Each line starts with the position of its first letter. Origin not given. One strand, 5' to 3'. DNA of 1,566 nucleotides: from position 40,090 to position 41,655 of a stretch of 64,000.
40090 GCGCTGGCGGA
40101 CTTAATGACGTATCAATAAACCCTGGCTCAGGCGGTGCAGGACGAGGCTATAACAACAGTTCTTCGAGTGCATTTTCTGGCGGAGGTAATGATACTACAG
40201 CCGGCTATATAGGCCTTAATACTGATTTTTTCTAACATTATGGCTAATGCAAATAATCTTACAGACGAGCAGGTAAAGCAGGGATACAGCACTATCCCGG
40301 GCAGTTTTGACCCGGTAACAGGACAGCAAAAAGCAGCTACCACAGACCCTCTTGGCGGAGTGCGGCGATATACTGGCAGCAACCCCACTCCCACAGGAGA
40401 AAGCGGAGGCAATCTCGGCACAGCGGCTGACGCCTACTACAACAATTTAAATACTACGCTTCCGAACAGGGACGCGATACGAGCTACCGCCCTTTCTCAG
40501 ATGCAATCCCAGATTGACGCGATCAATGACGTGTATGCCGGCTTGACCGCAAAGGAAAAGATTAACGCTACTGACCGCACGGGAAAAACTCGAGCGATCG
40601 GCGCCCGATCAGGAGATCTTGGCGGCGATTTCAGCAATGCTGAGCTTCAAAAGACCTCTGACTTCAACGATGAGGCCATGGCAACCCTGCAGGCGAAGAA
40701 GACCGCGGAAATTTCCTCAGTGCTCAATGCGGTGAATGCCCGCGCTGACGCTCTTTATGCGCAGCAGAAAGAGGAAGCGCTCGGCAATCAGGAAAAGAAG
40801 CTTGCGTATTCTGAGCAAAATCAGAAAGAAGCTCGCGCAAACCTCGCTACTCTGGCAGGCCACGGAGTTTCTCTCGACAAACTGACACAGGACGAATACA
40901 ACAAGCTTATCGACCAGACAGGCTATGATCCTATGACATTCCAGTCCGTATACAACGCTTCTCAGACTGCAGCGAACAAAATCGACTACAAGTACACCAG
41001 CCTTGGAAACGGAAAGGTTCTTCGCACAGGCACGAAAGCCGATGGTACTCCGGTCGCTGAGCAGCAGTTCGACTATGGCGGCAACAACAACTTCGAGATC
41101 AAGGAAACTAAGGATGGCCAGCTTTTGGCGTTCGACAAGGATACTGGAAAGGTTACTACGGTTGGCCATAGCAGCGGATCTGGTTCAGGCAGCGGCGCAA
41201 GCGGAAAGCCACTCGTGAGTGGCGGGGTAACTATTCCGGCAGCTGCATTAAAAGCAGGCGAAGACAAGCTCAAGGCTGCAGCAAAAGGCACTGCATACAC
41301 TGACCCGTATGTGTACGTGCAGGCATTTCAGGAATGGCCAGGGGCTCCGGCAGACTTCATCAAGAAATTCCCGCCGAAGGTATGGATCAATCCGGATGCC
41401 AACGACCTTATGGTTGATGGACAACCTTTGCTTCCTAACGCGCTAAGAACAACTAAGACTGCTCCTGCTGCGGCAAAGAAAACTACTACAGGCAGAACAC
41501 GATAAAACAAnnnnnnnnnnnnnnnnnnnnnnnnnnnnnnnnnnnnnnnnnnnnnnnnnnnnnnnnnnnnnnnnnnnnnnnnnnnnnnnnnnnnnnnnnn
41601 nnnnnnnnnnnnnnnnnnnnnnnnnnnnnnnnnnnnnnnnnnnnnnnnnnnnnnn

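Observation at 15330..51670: Integrated prophage with a complete morphogenesis module but no recognisable replication or CI-type repressor genes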

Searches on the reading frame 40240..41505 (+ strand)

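Call 9: search_protein_families(library=pfam, max_evalue=0.05, proteins=[window:40240-41505:+])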
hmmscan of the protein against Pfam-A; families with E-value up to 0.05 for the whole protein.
window:40240-41505:+ (421 aa): 1 family
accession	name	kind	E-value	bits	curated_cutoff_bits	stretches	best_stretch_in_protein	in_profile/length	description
PF03670.18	UPF0184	-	0.045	14.6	21.5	0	137-197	18-76/83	Uncharacterised protein family (UPF0184)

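Call 10: search_protein_families(library=phrogs, max_evalue=0.01, proteins=[window:40240-41505:+])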
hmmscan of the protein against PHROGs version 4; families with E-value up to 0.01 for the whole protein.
window:40240-41505:+ (421 aa): 0 families
